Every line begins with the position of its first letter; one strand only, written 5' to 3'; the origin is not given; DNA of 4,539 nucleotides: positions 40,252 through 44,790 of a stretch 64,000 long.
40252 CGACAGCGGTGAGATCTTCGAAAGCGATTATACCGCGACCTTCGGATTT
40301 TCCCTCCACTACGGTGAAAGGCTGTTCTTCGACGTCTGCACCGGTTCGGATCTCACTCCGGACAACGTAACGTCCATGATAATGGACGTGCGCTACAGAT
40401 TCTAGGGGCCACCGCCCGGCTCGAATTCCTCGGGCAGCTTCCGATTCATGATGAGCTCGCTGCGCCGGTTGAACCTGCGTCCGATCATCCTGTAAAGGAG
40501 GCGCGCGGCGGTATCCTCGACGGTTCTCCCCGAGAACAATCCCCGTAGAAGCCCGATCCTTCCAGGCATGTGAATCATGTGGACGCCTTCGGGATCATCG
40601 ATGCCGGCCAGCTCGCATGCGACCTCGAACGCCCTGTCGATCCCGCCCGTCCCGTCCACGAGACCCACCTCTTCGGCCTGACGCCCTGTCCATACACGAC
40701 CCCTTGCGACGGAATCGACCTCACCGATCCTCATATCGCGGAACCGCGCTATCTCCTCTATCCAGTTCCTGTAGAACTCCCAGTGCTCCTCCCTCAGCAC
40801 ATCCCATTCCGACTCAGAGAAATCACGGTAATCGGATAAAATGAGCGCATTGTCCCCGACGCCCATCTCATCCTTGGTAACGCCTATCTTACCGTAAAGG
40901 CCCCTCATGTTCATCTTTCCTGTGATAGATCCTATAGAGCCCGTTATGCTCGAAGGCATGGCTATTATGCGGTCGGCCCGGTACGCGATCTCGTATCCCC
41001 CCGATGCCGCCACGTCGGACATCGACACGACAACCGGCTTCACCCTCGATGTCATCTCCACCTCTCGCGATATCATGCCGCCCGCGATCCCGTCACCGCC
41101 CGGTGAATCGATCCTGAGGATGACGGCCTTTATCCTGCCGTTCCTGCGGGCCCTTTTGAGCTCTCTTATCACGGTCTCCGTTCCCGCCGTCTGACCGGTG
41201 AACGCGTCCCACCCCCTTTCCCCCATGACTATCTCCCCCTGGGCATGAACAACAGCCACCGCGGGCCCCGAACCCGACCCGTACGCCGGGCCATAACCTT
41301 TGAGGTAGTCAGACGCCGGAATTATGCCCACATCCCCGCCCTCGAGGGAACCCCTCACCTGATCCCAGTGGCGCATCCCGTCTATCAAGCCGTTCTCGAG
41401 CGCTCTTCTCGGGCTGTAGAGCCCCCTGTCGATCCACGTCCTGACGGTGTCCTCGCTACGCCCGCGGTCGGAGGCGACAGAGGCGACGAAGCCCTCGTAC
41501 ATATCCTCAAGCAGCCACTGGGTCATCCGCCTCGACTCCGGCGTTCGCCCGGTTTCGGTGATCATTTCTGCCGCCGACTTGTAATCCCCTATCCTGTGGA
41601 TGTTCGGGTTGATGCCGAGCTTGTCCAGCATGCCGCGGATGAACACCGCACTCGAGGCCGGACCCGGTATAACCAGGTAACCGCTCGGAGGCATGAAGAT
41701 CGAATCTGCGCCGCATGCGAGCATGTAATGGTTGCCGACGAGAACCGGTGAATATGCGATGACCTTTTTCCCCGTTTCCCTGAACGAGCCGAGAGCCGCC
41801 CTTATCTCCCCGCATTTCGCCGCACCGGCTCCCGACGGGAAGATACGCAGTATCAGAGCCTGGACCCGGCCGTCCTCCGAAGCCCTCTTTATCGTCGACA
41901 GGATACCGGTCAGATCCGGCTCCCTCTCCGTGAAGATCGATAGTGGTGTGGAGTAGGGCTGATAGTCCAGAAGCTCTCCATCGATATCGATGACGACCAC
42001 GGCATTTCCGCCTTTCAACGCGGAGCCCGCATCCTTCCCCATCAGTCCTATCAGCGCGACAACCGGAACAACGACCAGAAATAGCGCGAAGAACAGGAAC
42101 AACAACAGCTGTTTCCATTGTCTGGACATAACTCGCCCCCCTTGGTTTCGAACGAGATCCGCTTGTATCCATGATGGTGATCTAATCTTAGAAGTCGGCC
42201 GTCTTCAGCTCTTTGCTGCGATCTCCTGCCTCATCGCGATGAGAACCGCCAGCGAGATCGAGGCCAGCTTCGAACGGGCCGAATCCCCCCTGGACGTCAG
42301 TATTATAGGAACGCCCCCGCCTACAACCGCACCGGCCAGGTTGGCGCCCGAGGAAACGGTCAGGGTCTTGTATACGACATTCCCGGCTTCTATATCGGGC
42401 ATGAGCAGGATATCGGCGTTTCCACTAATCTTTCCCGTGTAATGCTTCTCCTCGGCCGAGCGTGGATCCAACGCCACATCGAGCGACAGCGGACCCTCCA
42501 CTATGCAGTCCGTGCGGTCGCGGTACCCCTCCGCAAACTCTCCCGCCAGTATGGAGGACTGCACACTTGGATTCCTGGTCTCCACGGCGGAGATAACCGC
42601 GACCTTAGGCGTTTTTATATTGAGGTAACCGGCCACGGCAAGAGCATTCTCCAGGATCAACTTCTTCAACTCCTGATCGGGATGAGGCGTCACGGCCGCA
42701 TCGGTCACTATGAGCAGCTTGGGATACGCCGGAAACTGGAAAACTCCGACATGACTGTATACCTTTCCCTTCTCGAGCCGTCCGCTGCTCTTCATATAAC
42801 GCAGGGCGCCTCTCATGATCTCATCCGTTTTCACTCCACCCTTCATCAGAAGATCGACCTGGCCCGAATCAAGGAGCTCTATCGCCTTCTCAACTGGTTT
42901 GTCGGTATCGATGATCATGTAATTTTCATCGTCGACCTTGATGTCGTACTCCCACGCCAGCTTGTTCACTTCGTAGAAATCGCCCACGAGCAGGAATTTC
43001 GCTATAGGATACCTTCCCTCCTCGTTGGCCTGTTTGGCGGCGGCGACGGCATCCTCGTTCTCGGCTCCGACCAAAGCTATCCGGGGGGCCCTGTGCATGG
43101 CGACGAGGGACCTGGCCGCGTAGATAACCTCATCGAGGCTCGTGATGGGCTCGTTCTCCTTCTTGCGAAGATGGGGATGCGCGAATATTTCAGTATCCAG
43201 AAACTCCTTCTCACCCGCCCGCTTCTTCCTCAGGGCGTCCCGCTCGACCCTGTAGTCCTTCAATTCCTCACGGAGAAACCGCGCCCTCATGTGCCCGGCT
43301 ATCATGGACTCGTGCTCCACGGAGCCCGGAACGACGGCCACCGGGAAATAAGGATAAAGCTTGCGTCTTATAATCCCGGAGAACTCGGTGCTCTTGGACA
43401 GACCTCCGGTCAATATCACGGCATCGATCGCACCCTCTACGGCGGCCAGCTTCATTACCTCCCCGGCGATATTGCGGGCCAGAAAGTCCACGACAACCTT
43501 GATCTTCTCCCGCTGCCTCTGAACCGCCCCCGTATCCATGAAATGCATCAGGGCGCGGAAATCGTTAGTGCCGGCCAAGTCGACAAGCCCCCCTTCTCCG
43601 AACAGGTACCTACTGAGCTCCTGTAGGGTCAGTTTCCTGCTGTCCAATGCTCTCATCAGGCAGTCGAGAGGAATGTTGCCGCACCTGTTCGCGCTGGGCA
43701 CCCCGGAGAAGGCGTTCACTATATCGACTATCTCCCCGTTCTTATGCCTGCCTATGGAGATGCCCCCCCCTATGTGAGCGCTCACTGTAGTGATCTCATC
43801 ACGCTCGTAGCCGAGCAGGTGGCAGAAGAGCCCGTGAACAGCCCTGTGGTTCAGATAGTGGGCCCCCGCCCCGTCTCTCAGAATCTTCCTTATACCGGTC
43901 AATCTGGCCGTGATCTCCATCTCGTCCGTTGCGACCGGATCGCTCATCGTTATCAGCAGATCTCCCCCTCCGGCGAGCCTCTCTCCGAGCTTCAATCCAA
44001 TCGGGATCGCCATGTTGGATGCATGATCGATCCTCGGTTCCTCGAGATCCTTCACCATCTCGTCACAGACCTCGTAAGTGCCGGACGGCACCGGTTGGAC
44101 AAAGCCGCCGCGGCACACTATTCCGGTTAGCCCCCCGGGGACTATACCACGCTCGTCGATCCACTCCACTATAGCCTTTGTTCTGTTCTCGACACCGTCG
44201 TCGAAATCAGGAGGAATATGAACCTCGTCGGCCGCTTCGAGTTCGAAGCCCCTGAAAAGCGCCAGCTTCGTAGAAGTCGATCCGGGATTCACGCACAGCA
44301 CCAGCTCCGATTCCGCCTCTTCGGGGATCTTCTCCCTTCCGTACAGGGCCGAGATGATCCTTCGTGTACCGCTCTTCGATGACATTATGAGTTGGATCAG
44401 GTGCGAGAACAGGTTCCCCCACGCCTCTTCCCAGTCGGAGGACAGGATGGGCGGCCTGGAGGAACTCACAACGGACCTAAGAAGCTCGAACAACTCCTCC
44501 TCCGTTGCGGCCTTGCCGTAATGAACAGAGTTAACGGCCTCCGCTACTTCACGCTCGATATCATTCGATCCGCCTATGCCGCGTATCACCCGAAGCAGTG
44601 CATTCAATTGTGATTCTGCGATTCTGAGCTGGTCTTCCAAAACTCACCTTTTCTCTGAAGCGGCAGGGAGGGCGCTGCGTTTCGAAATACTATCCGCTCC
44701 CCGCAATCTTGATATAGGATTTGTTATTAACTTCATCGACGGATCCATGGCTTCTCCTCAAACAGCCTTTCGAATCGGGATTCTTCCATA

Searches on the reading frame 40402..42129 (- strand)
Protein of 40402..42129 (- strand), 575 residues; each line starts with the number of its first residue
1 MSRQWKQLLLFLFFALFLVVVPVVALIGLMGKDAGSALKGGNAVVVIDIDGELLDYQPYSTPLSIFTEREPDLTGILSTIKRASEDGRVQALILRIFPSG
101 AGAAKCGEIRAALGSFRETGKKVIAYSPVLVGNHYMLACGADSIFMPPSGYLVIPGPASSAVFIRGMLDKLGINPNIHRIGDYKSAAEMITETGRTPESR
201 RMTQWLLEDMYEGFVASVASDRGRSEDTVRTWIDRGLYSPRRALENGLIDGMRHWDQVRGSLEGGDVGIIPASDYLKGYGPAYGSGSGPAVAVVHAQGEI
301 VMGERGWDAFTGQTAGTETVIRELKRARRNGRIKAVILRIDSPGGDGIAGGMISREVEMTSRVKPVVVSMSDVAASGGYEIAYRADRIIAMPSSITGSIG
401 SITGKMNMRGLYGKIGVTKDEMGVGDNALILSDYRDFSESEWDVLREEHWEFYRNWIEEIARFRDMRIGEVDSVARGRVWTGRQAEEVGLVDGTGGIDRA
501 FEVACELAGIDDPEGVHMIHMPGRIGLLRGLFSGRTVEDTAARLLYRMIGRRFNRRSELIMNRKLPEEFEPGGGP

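Call 52: search_protein_families(library=pfam, proteins=[window:40402-42129:-], max_evalue=0.00001)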
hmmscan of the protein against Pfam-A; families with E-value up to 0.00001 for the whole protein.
window:40402-42129:- (575 aa): 1 family
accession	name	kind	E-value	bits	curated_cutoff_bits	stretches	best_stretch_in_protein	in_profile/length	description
PF01343.23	Peptidase_S49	-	5.1e-63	212.1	24.9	2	361-510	4-153/154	Peptidase family S49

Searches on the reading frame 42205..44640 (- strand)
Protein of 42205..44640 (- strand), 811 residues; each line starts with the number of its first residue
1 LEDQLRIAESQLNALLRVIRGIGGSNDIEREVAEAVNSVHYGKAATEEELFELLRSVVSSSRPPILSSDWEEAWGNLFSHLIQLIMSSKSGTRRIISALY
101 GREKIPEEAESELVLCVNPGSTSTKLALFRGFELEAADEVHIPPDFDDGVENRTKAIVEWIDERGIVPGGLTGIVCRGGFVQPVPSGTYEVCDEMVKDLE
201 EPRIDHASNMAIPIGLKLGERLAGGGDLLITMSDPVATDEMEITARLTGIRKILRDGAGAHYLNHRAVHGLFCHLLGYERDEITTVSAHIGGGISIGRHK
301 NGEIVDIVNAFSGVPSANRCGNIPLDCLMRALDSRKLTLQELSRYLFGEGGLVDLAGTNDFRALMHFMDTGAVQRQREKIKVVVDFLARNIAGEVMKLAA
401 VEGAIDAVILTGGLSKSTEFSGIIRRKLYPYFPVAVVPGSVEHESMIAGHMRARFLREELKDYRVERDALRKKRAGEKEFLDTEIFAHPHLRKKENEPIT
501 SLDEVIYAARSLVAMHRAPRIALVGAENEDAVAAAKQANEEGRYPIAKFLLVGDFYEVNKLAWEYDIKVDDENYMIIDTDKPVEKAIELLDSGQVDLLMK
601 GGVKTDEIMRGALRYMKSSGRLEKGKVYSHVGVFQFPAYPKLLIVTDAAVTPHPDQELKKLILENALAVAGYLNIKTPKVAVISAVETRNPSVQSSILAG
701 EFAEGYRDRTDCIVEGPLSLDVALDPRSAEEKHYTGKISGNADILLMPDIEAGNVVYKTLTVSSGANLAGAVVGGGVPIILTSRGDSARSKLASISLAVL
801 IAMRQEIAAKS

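Call 52: search_protein_families(library=pfam, proteins=[window:42205-44640:-], max_evalue=0.00001)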
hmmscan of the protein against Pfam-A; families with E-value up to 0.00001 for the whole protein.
window:42205-44640:- (811 aa): 2 families
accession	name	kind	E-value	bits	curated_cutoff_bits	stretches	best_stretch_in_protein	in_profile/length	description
PF01515.24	PTA_PTB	-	1.3e-34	120.4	24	1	581-798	103-318/319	Phosphate acetyl/butaryl transferase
PF00871.23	Acetate_kinase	-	6.8e-15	55.1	22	1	259-416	176-334/392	Acetokinase family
